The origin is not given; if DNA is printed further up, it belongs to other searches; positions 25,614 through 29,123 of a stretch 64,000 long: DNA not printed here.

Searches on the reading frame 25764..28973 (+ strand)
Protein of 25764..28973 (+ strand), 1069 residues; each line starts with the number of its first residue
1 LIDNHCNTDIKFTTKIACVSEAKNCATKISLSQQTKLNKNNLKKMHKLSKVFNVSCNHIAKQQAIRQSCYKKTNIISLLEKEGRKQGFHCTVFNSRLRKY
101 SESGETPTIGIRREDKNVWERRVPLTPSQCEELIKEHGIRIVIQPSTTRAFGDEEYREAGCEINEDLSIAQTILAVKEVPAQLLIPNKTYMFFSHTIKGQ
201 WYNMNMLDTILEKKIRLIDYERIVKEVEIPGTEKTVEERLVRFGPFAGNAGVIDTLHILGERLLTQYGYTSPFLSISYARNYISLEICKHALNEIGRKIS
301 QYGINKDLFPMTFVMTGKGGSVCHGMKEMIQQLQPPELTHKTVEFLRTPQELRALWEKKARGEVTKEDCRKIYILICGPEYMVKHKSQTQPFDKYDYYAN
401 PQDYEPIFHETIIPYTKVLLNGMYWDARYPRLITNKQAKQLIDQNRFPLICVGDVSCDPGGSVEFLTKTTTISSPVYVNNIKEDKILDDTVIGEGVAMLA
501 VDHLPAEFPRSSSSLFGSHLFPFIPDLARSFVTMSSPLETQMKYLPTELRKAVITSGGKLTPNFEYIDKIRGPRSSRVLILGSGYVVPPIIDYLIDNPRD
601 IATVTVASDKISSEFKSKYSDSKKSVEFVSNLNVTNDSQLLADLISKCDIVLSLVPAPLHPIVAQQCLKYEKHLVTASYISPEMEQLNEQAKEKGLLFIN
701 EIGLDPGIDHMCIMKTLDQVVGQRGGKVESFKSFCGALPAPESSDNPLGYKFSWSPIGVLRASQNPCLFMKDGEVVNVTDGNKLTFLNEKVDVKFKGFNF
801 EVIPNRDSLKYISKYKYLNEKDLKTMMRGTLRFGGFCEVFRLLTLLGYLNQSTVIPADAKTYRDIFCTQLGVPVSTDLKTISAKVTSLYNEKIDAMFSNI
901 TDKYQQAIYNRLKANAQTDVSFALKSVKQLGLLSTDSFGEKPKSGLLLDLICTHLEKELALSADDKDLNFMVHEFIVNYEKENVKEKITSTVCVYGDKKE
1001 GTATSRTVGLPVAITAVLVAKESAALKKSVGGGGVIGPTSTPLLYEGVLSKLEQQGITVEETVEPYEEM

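Call 4: search_protein_families(library=pfam, proteins=[window:25764-28973:+])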
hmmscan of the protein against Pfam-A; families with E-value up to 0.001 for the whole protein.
window:25764-28973:+ (1069 aa): 4 families
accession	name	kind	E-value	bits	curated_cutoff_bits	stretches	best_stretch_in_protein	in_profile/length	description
PF16653.10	Sacchrp_dh_C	-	5.5e-68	230.4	31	1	703-1057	1-265/265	Saccharopine dehydrogenase C-terminal domain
PF05222.21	AlaDh_PNT_N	-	3.9e-23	82.6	30.4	1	110-225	1-119/136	Alanine dehydrogenase/PNT, N-terminal domain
PF03435.24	Sacchrp_dh_NADP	-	1.4e-13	51.7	25.1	1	578-698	1-128/129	Saccharopine dehydrogenase NADP binding domain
PF01262.27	AlaDh_PNT_C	-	1.3e-06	28.4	23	1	429-532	107-190/214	Alanine dehydrogenase/PNT, C-terminal domain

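Call 60: find_homologous_proteins(query=window:25896-28970:+, max_evalue=1e-150)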
Query window:25896-28970:+ (1025 aa): 225 proteins with E <= 1e-150 among 7652 candidates; the best 120 are listed.
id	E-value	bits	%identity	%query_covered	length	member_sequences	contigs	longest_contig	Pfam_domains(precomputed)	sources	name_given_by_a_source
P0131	0.0e+0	2343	100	100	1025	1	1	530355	PF05222.22,PF16653.11,PF01262.28,PF03435.25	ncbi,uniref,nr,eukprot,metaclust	ncbi:alanine dehydrogenase [Naegleria gruberi]|uniref:Alanine dehydrogenase n=1 Tax=Naegleria gruber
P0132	0.0e+0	1979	85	97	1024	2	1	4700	PF05222.22,PF16653.11,PF01262.28,PF03435.25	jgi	-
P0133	0.0e+0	1899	83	96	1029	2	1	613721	PF05222.22,PF16653.11,PF01262.28,PF03435.25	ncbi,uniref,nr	ncbi:hypothetical protein C9374_006030 [Naegleria lovaniensis]|uniref:Alanine dehydrogenase/pyridine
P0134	0.0e+0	1810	77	97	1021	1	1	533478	PF05222.22,PF16653.11,PF03435.25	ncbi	ncbi:hypothetical protein ABK040_010059 [Willaertia magna]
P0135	7.3e-256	870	45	93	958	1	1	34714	PF05222.22,PF16653.11,PF01262.28,PF03435.25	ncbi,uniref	ncbi:alpha-aminoadipic semialdehyde synthase [Acrasis kona]|uniref:Alpha-aminoadipic semialdehyde sy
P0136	8.8e-236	803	43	93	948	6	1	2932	PF05222.22,PF16653.11,PF01262.28,PF03435.25,PF01488.27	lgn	-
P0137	1.3e-233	796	44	95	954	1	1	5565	PF05222.22,PF16653.11,PF03435.25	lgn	-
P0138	2.5e-220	752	44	86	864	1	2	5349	PF16653.11,PF03435.25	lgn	-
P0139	3.8e-212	725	42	95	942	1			PF05222.22,PF16653.11,PF01262.28,PF03435.25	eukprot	eukprot:TRINITY_DN2710_c1_g1_i1.p1 TRINITY_DN2710_c1_g1~~TRINITY_DN2710_c1_g1_i1.p1 ORF type:complet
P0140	4.0e-207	709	40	93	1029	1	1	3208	PF05222.22,PF16653.11,PF03435.25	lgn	-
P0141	8.8e-206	704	41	94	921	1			PF05222.22,PF16653.11,PF03435.25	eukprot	eukprot:gb/GECH01003641.1/.p1 GENE.gb/GECH01003641.1/~~gb/GECH01003641.1/.p1 ORF type:complete len:9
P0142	1.5e-205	703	42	93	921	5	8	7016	PF05222.22,PF16653.11,PF01262.28,PF03435.25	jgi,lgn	-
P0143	2.8e-204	699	40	94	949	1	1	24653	PF05222.22,PF16653.11,PF01262.28,PF03435.25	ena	-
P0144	9.2e-203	694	41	96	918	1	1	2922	PF05222.22,PF16653.11,PF01262.28,PF03435.25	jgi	-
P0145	1.3e-202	694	39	94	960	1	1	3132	PF05222.22,PF16653.11,PF01262.28,PF03435.25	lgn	-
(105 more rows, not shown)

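Call 61: find_encoding_contigs(protein=P0133, flank=10000, max_places=1)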
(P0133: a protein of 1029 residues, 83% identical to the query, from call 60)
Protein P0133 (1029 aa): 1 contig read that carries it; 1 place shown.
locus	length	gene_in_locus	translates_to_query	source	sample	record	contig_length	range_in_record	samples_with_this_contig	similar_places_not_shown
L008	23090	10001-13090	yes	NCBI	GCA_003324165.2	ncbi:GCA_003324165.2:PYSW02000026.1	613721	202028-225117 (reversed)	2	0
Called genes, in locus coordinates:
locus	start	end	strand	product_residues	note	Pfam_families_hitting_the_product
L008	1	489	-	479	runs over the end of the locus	-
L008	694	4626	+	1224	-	PF23381:Beta-prop_IFT122_1st, PF24796:WDR55, PF24807:WD40_CDC20-Fz, PF25171:Beta-prop_WDR36-Utp21_1st, PF25172:Beta-prop_WDR3_2nd, PF25173:Beta-prop_WDR3_1st, PF25174:Beta-prop_THOC3, PF25175:Beta-prop_WDR5, +46 more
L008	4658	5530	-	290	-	PF01138:RNase_PH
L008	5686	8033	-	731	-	PF01436:NHL (faint), PF25021:TEN_NHL, PF01825:GPS (weak)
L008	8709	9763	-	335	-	-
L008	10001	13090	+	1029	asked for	PF05222:AlaDh_PNT_N, PF01262:AlaDh_PNT_C (faint), PF03435:Sacchrp_dh_NADP, PF16653:Sacchrp_dh_C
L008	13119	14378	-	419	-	PF07719:TPR_2 (faint), PF00515:TPR_1 (faint), PF13181:TPR_8 (faint), PF18972:Wheel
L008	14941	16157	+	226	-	PF00025:Arf, PF00071:Ras, PF08477:Roc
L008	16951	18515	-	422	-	PF01223:Endonuclease_NS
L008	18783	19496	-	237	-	-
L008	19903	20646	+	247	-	PF16922:SLD5_C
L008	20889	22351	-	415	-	PF11717:Tudor-knot, PF17772:zf-MYST, PF01853:MOZ_SAS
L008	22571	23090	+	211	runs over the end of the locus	PF02823:ATP-synt_DE_N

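Call 62: find_encoding_contigs(protein=P0134, flank=10000, max_places=1)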
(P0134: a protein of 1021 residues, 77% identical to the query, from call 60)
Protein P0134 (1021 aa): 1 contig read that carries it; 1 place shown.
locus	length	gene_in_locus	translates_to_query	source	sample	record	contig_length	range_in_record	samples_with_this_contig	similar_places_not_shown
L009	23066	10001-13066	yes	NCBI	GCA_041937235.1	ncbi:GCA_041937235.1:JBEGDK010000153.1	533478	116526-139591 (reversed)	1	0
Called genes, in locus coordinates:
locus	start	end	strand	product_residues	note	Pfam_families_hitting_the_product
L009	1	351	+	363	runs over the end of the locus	PF25174:Beta-prop_THOC3, PF25175:Beta-prop_WDR5, PF24807:WD40_CDC20-Fz, PF23098:Beta-prop_NOL10_N, PF25173:Beta-prop_WDR3_1st, PF24796:WDR55, PF24807:WD40_CDC20-Fz, PF24814:WD40_Prp19, +27 more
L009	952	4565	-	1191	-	PF22898:NOMO1-like_1st, PF09430:EMC7_beta-sandw (weak), PF13620:CarboxypepD_reg (weak), PF22904:NOMO1-like_2nd, PF22904:NOMO1-like_2nd (weak), PF23141:Ig_NOMO, PF22902:NOMO1-like_9th, PF13620:CarboxypepD_reg (weak), +8 more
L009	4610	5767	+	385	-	-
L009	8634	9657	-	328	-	PF00071:Ras (faint)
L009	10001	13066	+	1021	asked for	PF05222:AlaDh_PNT_N, PF03435:Sacchrp_dh_NADP, PF16653:Sacchrp_dh_C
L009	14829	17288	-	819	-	-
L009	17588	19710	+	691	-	PF07766:LETM1_RBD, PF13405:EF-hand_6 (faint), PF00036:EF-hand_1 (faint), PF13202:EF-hand_5 (faint), PF13499:EF-hand_7, PF13833:EF-hand_8 (weak)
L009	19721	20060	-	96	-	-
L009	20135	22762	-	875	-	PF07883:Cupin_2 (weak), PF11699:CENP-C_C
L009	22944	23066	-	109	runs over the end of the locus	PF01283:Ribosomal_S26e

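Call 63: find_encoding_contigs(protein=P0135, flank=10000, max_places=1)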
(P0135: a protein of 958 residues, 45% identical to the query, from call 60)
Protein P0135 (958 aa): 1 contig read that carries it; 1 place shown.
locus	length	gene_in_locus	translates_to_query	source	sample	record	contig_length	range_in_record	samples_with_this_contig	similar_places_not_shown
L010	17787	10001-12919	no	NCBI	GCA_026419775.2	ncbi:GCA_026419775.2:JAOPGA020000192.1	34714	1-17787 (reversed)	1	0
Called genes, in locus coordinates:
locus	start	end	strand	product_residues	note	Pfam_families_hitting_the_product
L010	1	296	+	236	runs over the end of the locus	-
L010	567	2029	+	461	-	PF07690:MFS_1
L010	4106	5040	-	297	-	PF12146:Hydrolase_4, PF00561:Abhydrolase_1, PF12697:Abhydrolase_6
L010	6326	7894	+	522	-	PF02995:DUF229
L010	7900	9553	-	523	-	PF04969:CS (weak)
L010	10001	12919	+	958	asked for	PF05222:AlaDh_PNT_N, PF01262:AlaDh_PNT_C (faint), PF03435:Sacchrp_dh_NADP, PF16653:Sacchrp_dh_C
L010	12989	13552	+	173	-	PF13774:Longin (weak)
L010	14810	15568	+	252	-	-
